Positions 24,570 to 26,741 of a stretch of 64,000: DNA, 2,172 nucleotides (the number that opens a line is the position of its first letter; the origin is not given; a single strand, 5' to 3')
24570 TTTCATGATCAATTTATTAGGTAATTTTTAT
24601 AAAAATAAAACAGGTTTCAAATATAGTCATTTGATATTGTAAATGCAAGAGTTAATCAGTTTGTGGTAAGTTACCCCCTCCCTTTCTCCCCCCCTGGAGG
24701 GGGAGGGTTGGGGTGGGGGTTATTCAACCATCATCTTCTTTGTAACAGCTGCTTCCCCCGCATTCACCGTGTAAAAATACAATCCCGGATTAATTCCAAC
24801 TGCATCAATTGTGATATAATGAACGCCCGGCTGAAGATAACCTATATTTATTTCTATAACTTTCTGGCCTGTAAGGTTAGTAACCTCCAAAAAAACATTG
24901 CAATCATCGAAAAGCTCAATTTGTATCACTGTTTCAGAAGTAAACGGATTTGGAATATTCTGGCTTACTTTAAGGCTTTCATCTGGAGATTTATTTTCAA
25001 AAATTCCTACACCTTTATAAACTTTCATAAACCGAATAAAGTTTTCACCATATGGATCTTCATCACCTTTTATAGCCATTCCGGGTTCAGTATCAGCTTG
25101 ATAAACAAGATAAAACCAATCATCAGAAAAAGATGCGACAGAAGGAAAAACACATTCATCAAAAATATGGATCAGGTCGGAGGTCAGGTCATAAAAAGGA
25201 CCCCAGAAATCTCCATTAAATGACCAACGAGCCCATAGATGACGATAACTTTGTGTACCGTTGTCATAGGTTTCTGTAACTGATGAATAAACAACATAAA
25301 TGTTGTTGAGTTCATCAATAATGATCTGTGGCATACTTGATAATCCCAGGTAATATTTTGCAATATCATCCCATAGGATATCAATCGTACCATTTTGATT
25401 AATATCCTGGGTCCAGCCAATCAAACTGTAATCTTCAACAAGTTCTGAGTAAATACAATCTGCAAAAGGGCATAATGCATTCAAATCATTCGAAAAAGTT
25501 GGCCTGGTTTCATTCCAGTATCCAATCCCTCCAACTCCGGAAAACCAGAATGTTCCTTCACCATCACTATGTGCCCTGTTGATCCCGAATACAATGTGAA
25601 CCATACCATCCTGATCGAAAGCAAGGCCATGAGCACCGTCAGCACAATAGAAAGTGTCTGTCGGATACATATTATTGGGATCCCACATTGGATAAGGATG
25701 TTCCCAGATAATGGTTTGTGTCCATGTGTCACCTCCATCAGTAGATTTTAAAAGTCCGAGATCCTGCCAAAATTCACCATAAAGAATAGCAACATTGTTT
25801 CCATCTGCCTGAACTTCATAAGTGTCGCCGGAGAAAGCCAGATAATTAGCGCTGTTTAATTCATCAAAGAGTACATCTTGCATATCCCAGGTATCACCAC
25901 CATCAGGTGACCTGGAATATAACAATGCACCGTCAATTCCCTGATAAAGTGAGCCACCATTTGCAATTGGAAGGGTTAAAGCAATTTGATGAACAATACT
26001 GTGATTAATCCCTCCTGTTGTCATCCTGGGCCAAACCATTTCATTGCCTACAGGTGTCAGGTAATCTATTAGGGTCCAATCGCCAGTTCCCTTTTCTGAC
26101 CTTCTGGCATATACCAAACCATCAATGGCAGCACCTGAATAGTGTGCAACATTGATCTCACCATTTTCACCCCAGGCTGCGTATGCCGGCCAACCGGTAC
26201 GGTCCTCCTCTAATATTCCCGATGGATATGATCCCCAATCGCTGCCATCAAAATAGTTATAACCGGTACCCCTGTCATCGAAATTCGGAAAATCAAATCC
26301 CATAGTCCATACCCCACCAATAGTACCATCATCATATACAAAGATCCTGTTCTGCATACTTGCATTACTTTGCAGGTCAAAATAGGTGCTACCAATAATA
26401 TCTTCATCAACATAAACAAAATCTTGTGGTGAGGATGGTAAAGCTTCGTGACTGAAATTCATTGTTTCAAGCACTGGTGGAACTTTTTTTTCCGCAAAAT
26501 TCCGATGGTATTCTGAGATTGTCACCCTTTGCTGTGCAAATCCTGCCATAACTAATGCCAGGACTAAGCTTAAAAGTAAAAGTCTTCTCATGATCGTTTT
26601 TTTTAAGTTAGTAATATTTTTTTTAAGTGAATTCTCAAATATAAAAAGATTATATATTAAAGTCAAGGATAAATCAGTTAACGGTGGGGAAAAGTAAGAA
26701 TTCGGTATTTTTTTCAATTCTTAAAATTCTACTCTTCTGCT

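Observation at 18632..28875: Tandem array of five diverged Asp-box propeller / T9SS-CTD paralogs with two promoter classes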

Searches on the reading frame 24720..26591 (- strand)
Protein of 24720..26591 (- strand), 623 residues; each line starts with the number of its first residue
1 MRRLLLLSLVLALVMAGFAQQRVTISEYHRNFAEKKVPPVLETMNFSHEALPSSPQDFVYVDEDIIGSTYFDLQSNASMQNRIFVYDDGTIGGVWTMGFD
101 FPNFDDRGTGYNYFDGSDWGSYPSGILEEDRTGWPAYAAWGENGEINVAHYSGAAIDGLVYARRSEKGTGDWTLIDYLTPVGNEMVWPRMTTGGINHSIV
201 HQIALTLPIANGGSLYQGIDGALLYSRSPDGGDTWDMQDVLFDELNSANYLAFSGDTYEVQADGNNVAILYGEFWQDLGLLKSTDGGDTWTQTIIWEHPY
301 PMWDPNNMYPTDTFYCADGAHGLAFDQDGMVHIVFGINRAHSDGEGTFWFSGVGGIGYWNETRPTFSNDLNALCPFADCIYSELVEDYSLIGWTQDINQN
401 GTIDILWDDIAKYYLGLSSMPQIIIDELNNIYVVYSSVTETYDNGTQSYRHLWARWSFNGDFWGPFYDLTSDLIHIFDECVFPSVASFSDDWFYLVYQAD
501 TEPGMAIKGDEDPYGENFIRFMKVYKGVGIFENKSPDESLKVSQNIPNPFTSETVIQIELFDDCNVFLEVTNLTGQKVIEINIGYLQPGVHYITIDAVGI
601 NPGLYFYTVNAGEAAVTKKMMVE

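Call 3: search_protein_families(library=pfam, proteins=[window:24720-26591:-], max_evalue=1)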
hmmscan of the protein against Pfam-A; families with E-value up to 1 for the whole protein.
window:24720-26591:- (623 aa): 2 families
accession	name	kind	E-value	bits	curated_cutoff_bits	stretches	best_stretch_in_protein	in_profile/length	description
PF18962.6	Por_Secre_tail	-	4.5e-06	27.3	27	1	547-622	3-75/75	Secretion system C-terminal sorting domain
PF24943.1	Fn3_Dep-1_2nd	-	0.031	14.6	27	1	567-593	48-74/97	Dep-1 second Fn3-like domain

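Call 4: search_protein_families(library=ncbifam, proteins=[window:24720-26591:-], max_evalue=1)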
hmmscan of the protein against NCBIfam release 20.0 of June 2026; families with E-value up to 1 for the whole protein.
window:24720-26591:- (623 aa): 5 families
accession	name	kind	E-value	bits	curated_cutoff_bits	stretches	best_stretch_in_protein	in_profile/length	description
TIGR04183.1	Por_Secre_tail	domain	1.4e-08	34.5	23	1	547-622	3-71/72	T9SS type A sorting domain-containing protein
NF038113.1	T9SSA_dep_M36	equivalog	7.6e-05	21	885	1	544-622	794-868/869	T9SS-dependent M36 family metallopeptidase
NF052323.1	T9SSA_dep_M6i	equivalog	0.00069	17.7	600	1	544-621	959-1036/1043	T9SS-dependent M6-like inactivated metalloprotease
NF045728.1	glycosyl_F510_1955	equivalog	0.08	12.2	175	1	276-292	70-86/246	F510_1955 family glycosylhydrolase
NF033707.1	T9SS_sortase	equivalog_domain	0.083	10.5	420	1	539-610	995-1076/1095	type IX secretion system sortase PorU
